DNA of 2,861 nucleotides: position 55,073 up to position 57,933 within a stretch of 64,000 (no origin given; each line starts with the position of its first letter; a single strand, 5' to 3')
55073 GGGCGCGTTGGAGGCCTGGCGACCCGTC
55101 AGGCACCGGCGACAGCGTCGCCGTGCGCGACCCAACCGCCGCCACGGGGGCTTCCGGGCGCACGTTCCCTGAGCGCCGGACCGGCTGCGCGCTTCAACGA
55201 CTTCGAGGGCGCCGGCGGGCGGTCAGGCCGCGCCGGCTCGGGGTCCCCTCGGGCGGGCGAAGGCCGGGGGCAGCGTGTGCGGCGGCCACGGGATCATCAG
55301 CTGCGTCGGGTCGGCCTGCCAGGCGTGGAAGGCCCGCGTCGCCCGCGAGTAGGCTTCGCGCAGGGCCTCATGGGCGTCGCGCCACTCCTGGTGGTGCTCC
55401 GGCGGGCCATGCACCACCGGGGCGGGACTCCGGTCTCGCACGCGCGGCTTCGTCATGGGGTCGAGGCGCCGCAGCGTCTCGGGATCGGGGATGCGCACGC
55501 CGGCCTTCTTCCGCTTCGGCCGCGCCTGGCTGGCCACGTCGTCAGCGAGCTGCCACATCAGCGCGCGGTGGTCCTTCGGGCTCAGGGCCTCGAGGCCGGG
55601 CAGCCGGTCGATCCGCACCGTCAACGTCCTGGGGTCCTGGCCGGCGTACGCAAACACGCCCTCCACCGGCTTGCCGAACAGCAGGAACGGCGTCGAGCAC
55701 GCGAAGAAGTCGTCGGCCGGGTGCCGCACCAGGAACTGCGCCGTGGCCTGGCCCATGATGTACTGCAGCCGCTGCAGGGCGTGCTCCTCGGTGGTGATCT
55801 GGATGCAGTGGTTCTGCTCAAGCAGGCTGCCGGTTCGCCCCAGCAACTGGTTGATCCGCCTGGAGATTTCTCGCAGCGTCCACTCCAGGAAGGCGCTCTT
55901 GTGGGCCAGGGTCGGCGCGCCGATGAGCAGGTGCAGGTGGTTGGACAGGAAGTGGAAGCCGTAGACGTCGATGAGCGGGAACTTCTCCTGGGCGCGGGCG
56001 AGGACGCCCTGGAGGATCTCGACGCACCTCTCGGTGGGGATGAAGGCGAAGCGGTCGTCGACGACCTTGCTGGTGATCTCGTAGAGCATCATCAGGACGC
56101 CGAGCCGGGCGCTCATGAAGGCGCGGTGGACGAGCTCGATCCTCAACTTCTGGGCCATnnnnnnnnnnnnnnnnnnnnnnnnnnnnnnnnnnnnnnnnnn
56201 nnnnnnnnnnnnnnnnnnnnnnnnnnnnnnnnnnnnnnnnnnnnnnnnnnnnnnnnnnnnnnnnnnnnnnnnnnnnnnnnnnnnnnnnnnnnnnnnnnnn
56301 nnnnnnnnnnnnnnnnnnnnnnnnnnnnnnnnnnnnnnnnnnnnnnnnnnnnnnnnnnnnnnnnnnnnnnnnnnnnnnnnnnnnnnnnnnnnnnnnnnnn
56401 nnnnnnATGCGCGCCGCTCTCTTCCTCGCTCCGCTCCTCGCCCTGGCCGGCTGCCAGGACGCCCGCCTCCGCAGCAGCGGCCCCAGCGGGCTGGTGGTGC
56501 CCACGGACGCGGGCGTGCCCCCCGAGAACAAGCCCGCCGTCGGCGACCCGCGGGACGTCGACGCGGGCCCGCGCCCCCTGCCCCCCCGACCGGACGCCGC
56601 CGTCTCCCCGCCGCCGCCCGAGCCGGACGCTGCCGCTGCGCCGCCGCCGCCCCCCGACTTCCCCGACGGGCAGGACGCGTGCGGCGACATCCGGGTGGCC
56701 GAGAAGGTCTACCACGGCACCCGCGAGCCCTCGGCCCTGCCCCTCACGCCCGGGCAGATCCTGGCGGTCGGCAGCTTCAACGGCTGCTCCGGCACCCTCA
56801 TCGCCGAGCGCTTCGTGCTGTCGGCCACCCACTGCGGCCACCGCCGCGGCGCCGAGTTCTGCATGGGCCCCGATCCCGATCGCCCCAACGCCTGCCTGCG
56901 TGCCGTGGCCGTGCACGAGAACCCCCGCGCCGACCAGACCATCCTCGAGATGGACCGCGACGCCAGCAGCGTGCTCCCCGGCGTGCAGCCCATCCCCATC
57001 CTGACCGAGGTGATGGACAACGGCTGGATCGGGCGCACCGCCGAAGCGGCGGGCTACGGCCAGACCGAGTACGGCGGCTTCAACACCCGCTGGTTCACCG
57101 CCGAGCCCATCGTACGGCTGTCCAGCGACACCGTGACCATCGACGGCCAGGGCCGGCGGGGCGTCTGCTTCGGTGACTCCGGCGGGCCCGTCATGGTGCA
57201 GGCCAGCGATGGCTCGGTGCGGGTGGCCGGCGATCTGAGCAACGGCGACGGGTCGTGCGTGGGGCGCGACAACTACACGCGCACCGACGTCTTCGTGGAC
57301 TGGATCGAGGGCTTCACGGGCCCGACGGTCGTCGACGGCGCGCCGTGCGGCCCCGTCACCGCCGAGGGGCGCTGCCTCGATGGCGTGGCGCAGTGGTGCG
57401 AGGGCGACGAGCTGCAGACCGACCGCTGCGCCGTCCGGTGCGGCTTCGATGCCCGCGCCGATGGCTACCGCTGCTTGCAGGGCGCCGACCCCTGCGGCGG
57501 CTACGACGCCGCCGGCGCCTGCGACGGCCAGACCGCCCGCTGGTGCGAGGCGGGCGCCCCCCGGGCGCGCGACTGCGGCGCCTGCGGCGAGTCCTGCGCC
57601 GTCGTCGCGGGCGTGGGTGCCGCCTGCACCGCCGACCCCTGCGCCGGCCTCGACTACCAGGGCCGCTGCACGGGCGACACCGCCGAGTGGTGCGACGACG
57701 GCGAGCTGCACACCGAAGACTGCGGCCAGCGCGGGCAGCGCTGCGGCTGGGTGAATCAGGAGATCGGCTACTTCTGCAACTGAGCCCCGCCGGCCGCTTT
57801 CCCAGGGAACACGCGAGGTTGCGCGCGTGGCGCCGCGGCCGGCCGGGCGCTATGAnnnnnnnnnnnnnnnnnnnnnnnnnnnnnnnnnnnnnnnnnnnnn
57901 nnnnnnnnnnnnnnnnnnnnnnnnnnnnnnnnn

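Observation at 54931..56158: IS200-like tyrosine transposase (RAYT) with adjacent tandem REP-like repeats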

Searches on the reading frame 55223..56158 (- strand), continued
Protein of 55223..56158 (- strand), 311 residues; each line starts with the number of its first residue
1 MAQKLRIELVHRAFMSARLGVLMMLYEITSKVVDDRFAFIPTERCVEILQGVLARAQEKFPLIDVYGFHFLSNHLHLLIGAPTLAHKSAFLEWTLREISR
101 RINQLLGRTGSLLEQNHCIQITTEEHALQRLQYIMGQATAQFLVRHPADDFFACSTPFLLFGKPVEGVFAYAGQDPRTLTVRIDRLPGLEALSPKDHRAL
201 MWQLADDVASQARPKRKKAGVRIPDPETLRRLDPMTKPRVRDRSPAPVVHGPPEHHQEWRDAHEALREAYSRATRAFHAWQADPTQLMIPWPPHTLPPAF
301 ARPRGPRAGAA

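Call 88: search_protein_families(library=phrogs, proteins=[window:55223-56158:-], max_evalue=0.1)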
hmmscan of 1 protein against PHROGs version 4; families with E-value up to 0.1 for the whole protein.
window:55223-56158:- (311 aa): 0 families

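Call 92: find_encoding_contigs(protein=P0211, flank=3000, max_places=6)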
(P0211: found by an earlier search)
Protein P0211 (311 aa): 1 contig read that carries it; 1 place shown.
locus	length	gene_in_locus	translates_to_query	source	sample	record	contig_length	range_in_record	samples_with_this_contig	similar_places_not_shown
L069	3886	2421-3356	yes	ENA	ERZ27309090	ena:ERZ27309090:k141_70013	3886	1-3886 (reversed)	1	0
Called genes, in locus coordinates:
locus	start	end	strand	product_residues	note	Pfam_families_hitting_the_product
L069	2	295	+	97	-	?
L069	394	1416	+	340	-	PF01145:Band_7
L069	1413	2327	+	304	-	-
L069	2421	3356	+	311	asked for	-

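Call 93: find_encoding_contigs(protein=P0209, flank=3000, max_places=6)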
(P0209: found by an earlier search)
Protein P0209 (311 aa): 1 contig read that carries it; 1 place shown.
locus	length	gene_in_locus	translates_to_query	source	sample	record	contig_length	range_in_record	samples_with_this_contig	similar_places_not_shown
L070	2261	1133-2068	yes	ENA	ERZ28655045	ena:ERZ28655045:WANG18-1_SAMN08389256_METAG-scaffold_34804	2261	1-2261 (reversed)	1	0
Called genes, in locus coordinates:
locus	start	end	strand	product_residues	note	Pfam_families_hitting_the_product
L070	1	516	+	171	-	?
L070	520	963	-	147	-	PF01124:MAPEG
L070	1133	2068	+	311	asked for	-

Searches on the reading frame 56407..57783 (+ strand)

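Call 6: search_protein_families(library=pfam, proteins=[window:56407-57783:+], max_evalue=0.1)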
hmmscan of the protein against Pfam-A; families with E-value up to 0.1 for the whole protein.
window:56407-57783:+ (458 aa): 1 family
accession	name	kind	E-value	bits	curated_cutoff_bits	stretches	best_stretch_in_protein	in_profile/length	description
PF00089.32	Trypsin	-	9.2e-14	52.2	20.6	1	124-300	24-220/220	Trypsin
